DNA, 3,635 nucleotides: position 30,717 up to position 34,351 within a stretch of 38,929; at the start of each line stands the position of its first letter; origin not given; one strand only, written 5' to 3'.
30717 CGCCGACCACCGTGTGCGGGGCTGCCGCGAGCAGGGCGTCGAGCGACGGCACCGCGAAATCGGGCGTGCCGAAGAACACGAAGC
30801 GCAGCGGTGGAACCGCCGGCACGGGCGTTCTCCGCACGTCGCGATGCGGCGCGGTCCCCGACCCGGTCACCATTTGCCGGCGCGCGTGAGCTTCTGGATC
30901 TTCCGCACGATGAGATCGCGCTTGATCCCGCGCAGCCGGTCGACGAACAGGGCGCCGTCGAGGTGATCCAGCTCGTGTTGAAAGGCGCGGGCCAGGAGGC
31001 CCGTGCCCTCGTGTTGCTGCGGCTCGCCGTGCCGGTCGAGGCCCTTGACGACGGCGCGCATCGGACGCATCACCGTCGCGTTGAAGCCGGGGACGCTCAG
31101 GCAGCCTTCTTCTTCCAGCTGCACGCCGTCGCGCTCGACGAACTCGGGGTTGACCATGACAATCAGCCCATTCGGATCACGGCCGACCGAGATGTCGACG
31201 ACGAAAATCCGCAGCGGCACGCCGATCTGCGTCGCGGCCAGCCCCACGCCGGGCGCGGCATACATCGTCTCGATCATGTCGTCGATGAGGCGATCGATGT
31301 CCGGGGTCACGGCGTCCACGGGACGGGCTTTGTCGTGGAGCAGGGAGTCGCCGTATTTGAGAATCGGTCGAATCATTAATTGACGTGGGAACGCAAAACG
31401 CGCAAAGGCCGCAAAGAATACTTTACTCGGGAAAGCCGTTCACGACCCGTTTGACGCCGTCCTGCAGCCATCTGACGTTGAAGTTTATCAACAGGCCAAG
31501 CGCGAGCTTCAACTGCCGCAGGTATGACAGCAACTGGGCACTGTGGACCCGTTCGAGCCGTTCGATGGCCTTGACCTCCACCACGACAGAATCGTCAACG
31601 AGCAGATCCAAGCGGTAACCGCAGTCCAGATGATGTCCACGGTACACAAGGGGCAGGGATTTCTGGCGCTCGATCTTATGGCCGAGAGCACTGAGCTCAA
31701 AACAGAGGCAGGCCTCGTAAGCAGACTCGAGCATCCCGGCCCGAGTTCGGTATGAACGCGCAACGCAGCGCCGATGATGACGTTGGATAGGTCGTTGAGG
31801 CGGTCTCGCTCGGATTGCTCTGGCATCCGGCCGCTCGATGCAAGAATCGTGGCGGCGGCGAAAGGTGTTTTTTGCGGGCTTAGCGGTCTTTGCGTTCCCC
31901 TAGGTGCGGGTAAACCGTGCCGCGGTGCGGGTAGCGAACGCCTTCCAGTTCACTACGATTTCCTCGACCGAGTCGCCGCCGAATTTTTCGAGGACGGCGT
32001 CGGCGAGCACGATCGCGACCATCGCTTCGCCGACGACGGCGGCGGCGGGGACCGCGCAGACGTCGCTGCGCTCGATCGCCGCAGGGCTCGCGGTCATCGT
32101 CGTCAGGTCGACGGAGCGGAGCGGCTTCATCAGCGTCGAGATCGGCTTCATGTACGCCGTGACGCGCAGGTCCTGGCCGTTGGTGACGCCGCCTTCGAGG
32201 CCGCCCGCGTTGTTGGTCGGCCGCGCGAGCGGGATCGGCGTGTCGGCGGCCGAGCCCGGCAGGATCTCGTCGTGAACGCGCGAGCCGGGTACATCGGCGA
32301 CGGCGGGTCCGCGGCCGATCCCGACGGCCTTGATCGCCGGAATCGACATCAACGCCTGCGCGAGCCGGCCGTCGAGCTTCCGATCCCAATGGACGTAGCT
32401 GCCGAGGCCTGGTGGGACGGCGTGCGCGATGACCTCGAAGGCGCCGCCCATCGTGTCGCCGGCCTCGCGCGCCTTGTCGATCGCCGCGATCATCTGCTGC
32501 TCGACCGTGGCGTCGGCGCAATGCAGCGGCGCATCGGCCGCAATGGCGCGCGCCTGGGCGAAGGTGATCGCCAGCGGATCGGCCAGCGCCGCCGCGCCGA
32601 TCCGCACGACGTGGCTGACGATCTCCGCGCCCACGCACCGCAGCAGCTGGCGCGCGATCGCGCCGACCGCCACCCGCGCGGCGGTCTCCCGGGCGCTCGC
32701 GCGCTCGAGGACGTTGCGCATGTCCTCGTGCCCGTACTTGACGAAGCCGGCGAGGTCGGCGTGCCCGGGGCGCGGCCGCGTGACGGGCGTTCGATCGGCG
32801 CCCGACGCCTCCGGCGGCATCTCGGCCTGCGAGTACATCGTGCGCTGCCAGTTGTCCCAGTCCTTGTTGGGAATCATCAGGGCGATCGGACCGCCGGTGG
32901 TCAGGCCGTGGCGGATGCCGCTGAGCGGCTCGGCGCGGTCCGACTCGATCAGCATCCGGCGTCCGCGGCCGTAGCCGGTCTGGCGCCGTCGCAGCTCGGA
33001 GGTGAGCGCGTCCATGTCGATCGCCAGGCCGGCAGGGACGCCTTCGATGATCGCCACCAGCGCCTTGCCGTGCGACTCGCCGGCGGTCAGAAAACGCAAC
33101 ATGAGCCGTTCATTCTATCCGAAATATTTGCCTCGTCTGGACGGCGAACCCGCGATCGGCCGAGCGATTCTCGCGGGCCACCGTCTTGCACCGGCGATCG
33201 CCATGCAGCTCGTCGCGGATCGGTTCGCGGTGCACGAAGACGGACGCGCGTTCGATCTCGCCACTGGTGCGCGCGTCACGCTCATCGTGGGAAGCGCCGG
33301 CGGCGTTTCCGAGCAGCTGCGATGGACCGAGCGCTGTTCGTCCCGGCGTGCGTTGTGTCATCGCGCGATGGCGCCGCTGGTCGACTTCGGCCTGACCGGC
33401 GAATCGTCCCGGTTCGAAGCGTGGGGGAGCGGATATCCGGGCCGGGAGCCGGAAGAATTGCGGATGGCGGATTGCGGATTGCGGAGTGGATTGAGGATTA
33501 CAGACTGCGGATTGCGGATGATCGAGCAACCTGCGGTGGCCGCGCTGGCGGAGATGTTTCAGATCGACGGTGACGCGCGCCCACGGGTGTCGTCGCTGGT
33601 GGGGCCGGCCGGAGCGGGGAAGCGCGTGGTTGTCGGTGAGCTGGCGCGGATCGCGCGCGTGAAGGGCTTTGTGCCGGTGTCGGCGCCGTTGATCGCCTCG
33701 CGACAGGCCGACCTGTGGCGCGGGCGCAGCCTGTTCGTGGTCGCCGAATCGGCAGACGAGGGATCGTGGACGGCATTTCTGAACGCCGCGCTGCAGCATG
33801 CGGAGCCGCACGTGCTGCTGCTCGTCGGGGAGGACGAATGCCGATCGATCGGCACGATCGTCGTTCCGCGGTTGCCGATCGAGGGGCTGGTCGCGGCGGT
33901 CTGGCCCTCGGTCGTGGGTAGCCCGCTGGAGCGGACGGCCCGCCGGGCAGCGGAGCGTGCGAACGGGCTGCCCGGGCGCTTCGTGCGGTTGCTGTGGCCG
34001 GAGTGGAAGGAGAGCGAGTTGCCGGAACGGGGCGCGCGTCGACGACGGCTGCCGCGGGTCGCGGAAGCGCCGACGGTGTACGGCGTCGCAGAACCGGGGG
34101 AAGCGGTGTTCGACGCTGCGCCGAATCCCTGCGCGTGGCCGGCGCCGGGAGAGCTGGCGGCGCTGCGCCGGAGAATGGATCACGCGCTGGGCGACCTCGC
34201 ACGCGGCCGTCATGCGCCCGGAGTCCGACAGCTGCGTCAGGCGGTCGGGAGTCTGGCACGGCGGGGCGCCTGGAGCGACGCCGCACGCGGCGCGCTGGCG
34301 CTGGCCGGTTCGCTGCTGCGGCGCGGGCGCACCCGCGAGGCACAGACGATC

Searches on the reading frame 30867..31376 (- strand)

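Call 18: search_protein_families(library=pfam, proteins=[window:30867-31376:-])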
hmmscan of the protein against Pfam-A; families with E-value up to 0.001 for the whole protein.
window:30867-31376:- (169 aa): 1 family
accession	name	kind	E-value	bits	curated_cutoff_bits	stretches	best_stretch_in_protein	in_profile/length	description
PF01327.26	Pep_deformylase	-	1.1e-50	171.7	22.8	1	2-153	1-155/156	Polypeptide deformylase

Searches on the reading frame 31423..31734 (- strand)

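Call 53: search_protein_families(library=pfam, proteins=[window:31423-31734:-], max_evalue=0.01)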
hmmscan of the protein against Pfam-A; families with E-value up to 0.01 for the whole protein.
window:31423-31734:- (103 aa): 2 families
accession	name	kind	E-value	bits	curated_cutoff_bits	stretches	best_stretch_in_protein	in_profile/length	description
PF13366.12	PDDEXK_3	-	3.1e-32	111.8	22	1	1-97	22-117/117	PD-(D/E)XK nuclease superfamily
PF01930.23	Cas_Cas4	-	0.007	16.9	22.7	1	39-81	53-97/160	Domain of unknown function DUF83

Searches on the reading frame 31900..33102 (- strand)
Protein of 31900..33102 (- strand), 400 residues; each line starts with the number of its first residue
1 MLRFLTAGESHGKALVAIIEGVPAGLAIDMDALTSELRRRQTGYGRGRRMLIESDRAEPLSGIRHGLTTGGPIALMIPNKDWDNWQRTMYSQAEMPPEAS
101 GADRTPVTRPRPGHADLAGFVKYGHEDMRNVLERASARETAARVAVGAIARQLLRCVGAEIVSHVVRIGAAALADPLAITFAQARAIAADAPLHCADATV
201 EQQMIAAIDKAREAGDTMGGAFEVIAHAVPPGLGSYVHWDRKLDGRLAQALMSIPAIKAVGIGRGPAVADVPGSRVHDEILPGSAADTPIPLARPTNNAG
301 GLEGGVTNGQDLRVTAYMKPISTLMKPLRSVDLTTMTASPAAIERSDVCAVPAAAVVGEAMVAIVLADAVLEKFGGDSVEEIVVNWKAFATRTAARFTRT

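Call 18: search_protein_families(library=pfam, proteins=[window:31900-33102:-])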
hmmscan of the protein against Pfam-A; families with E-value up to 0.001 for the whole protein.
window:31900-33102:- (400 aa): 1 family
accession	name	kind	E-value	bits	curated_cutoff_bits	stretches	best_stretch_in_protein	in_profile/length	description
PF01264.26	Chorismate_synt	-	4.3e-117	390.9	27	1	2-371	1-327/327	Chorismate synthase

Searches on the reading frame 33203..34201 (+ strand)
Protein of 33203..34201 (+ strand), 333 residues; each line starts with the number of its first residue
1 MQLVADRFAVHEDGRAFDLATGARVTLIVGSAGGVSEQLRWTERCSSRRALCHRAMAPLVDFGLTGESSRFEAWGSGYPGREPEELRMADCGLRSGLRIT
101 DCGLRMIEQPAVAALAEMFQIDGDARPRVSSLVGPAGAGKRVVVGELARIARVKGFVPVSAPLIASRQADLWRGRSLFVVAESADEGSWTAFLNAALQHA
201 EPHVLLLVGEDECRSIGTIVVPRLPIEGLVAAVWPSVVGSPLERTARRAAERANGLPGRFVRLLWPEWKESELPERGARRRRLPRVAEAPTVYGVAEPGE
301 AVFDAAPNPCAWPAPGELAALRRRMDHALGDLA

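Call 56: find_homologous_proteins(query=window:33203-34201:+, max_evalue=0.00001)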
Query window:33203-34201:+ (333 aa): 22 proteins with E <= 0.00001 among 8000 candidates.
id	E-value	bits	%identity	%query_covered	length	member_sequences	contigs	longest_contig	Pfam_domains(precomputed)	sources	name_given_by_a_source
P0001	4.0e-119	416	62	100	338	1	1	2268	PF13191.13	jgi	-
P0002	2.0e-115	404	55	99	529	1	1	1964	-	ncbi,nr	ncbi:MAG TPA: hypothetical protein VKI43_07395, partial [Vicinamibacterales bacterium]|nr:hypothetic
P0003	8.1e-102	359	53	100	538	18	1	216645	-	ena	-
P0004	2.8e-94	334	65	79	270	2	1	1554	-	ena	-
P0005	2.3e-75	272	44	100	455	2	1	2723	-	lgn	-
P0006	1.0e-71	260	69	55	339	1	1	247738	PF13191.13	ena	-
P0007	3.3e-64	235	50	60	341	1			-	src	-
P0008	1.7e-63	233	45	86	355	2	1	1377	PF13191.13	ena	-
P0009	4.6e-61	225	41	80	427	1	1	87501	-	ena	-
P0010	2.0e-55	207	45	65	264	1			-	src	-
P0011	2.7e-49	186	37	98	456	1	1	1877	-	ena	-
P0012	9.7e-47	178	55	56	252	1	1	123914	-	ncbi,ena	-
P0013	2.2e-44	170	52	46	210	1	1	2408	-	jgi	jgi:hypothetical protein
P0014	1.2e-43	168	46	69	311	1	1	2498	-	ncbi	-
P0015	3.4e-38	150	41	77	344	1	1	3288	PF13191.13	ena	-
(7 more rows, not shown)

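Call 58: find_encoding_contigs(protein=P0002, flank=3000, max_places=2)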
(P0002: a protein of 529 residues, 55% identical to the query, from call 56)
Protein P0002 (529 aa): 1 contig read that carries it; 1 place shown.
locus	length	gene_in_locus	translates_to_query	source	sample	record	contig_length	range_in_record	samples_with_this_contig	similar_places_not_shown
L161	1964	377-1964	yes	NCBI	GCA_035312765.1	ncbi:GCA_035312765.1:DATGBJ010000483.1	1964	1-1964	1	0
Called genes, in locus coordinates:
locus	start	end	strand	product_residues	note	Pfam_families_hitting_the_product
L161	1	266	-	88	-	PF01264:Chorismate_synt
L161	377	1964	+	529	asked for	?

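Call 59: find_encoding_contigs(protein=P0001, flank=3000, max_places=2)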
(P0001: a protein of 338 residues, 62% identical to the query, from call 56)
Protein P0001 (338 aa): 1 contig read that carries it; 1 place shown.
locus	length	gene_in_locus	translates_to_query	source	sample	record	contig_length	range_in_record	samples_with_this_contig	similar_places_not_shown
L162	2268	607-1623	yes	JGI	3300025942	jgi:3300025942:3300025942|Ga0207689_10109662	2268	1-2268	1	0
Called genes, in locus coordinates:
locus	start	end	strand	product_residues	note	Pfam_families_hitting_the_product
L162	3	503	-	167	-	?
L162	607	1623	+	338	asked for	PF13191:AAA_16 (faint)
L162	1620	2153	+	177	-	-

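Call 60: find_encoding_contigs(protein=P0003, flank=10000, max_places=2)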
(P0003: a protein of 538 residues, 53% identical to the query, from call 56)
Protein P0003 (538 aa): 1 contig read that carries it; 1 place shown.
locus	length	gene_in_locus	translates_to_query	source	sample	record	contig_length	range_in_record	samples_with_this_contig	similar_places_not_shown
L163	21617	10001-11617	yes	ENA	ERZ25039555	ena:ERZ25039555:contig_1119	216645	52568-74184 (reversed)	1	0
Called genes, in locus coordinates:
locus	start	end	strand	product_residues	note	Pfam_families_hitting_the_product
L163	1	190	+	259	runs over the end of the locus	PF00486:Trans_reg_C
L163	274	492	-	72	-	-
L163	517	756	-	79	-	-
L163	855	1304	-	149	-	PF07987:DUF1775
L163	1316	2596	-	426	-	-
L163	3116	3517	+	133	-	PF00376:MerR, PF13411:MerR_1, PF09278:MerR-DNA-bind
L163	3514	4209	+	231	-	PF04945:YHS, PF24273:TRASH_HVO_1752_C (weak), PF19335:HMBD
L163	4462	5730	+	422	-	PF00122:E1-E2_ATPase (weak), PF00702:Hydrolase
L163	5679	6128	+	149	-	PF04945:YHS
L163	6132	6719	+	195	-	PF01790:LGT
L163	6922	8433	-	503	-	PF03098:An_peroxidase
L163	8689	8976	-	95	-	PF01264:Chorismate_synt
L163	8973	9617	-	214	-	PF01264:Chorismate_synt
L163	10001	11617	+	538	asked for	-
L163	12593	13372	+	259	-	PF00158:Sigma54_activat, PF14532:Sigma54_activ_2, PF25601:AAA_lid_14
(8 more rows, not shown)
